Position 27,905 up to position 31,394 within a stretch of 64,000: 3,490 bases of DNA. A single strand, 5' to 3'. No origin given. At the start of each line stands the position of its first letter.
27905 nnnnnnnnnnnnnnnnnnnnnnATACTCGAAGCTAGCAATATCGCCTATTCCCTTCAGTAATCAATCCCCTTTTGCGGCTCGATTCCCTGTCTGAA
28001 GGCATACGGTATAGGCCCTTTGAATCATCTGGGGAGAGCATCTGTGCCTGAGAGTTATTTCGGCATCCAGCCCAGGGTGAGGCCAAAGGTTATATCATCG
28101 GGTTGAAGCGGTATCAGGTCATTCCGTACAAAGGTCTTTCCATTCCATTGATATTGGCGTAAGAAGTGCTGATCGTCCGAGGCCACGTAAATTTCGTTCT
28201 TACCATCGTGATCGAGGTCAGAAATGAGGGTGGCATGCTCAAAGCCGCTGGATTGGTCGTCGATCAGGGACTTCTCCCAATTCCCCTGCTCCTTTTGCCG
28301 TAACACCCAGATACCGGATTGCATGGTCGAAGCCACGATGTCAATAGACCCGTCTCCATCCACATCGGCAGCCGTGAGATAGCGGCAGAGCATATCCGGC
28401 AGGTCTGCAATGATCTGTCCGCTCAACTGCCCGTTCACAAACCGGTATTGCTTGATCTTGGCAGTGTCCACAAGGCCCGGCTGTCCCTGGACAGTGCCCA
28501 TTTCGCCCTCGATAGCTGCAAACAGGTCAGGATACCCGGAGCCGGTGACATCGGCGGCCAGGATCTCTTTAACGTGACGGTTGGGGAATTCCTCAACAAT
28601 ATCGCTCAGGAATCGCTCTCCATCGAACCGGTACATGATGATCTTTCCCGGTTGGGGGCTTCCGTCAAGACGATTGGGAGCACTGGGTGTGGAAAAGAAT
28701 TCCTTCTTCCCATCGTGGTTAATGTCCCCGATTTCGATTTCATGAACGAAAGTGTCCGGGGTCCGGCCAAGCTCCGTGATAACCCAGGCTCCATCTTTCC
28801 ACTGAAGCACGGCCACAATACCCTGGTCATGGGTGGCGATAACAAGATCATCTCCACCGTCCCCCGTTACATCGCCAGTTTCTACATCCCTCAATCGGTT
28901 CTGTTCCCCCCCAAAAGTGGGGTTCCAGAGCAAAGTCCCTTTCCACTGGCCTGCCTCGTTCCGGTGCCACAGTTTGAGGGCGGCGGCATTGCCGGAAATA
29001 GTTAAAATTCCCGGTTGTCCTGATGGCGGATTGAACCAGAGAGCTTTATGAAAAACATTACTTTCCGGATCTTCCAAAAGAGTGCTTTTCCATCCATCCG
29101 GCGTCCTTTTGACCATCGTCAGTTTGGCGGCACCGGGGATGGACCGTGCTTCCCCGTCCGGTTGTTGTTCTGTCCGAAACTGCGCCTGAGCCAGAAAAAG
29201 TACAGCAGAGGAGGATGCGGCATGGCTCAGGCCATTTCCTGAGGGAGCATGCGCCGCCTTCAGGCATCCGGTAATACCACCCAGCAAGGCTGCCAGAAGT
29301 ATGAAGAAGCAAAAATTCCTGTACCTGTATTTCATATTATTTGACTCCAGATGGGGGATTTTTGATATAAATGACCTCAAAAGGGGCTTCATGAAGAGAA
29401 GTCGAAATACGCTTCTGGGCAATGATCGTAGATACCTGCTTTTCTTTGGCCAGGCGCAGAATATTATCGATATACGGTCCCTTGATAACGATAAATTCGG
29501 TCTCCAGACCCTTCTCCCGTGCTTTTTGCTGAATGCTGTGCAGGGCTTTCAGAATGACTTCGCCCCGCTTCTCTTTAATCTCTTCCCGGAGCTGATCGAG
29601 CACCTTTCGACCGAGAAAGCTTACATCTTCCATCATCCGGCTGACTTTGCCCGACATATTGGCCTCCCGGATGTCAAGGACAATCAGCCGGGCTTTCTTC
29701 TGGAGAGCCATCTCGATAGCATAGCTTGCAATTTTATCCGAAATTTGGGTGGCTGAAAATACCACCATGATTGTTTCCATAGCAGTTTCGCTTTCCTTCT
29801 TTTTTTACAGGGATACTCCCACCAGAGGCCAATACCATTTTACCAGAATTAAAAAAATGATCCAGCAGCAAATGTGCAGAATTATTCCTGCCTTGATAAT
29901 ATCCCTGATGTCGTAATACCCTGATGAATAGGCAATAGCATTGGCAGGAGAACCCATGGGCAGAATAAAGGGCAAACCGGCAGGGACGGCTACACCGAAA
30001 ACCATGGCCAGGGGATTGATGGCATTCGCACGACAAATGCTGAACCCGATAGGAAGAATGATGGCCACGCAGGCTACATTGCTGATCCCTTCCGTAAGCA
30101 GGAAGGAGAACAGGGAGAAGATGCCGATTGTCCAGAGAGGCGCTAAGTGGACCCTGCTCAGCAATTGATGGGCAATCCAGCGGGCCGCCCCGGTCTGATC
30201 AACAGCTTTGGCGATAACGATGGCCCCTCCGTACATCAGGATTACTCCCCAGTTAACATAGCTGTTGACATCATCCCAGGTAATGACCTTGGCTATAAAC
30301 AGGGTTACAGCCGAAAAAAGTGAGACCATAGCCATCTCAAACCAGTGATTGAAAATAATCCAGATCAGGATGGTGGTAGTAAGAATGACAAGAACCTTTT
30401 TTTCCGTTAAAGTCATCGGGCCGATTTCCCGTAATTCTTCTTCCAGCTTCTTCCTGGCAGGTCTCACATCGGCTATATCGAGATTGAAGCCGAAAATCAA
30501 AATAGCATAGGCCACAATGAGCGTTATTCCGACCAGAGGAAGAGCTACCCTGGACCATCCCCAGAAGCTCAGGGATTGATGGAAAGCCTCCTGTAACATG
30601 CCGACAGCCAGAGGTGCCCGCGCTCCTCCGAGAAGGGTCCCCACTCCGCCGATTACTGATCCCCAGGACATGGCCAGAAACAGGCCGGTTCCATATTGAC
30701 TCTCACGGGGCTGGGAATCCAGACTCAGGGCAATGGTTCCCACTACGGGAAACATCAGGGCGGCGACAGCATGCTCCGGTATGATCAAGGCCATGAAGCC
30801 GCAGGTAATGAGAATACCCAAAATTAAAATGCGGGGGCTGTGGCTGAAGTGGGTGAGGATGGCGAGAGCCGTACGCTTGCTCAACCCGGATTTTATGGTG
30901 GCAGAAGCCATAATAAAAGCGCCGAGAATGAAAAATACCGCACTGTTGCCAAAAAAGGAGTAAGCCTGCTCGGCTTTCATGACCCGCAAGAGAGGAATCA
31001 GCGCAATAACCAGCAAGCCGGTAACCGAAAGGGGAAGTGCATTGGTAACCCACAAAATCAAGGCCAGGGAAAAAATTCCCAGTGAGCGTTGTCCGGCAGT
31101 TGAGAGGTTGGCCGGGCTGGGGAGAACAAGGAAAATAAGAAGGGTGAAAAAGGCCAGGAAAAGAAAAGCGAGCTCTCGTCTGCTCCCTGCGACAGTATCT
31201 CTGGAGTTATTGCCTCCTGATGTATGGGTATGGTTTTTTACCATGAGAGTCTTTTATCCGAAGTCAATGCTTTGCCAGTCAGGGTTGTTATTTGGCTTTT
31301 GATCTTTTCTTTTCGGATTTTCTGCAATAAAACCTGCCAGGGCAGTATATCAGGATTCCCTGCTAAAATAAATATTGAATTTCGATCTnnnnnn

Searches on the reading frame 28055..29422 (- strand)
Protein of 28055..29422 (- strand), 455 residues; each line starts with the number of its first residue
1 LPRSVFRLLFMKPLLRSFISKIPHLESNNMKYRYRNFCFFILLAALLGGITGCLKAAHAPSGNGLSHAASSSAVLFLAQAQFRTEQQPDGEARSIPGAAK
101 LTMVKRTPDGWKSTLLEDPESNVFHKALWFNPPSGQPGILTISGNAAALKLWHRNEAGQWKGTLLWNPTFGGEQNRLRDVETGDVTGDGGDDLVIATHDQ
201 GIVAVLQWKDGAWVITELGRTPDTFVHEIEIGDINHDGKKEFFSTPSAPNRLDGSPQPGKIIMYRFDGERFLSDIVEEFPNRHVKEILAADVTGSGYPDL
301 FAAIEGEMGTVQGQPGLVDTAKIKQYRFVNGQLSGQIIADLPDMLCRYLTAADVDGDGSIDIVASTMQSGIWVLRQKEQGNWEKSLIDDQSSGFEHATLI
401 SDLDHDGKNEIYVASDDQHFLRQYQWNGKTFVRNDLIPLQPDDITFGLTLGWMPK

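Call 3: search_protein_families(library=pfam, proteins=[window:28055-29422:-], max_evalue=0.1)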
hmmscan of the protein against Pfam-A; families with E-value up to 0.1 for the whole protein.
window:28055-29422:- (455 aa): 5 families
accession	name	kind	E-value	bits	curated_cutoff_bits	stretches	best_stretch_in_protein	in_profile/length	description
PF13517.12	FG-GAP_3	-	1.2e-18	67.9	26.9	4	184-243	1-60/61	FG-GAP-like repeat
PF01839.29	FG-GAP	-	3.6e-11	43.1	22.1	0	181-206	6-37/37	FG-GAP repeat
PF25292.1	Beta-prop_CGLA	-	1.7e-05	24.9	26.8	0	362-417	2-53/316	Lambda-carrageenase beta-propeller domain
PF14783.12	BBS2_Mid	-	0.00023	21.7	27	0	399-419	3-23/108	Ciliary BBSome complex subunit 2, middle region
PF15907.11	Itfg2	-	0.0015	18.3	27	1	354-431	36-114/330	Integrin-alpha FG-GAP repeat-containing protein 2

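Call 4: search_protein_families(library=ncbifam, proteins=[window:28055-29422:-], max_evalue=0.1)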
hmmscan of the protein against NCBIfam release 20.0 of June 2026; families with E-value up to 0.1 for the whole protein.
window:28055-29422:- (455 aa): 3 families
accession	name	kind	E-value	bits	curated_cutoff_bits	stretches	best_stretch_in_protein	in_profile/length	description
NF052348.1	beta_propeller_lectin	domain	0.00043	19.5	200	0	349-418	95-167/337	beta propeller lectin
NF046077.1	LPS_M949_RS01915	subfamily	0.0013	18.6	60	0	387-414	60-87/154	M949_RS01915 family surface polysaccharide biosynthesis protein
NF052323.1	T9SSA_dep_M6i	equivalog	0.014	13.4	600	1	350-429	790-870/1043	T9SS-dependent M6-like inactivated metalloprotease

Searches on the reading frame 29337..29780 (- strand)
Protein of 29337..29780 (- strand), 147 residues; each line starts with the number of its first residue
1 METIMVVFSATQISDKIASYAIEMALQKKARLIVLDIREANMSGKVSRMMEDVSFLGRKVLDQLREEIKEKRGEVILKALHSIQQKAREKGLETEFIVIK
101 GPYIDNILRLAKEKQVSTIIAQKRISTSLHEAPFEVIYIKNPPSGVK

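Call 3: search_protein_families(library=pfam, proteins=[window:29337-29780:-], max_evalue=0.1)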
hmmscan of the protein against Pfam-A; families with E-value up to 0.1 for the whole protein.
window:29337-29780:- (147 aa): 2 families
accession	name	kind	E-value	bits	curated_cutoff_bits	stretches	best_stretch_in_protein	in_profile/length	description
PF00582.32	Usp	-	3e-09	38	24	1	2-124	3-112/141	Universal stress protein family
PF00875.24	DNA_photolyase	-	0.0026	18.1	26.6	1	68-126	43-99/164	DNA photolyase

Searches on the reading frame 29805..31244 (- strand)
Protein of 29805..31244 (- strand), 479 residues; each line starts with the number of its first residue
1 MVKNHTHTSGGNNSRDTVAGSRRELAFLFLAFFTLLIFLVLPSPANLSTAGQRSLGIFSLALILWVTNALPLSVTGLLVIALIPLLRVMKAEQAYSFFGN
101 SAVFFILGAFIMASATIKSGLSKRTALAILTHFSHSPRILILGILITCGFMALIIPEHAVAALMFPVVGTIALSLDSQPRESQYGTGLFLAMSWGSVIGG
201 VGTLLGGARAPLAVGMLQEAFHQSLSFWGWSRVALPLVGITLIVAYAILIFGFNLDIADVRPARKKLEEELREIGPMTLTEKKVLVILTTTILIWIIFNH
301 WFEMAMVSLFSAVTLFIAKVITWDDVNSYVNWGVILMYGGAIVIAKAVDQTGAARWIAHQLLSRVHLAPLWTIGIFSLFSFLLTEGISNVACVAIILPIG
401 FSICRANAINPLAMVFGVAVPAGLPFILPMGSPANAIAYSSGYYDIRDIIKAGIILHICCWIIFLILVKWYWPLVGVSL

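Call 3: search_protein_families(library=pfam, proteins=[window:29805-31244:-], max_evalue=0.1)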
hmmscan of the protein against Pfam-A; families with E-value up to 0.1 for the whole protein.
window:29805-31244:- (479 aa): 2 families
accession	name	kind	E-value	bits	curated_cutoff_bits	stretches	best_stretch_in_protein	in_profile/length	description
PF00939.25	Na_sulph_symp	-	1.2e-68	232.7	27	1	25-476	4-470/472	Sodium:sulfate symporter transmembrane region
PF03600.22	CitMHS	-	4.6e-41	141.5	31.9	2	62-297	1-215/336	Citrate transporter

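Call 4: search_protein_families(library=ncbifam, proteins=[window:29805-31244:-], max_evalue=0.1)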
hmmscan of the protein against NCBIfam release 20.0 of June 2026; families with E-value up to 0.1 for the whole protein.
window:29805-31244:- (479 aa): 2 families
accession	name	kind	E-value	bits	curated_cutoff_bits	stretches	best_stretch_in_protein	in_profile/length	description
TIGR00785.1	dass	subfamily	7.7e-80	268.8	198.6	1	42-472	1-444/444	DASS family sodium-coupled anion symporter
NF040989.1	MamN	equivalog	2.1e-05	23.5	500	1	334-454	59-178/437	magnetosome biogenesis transporter MamN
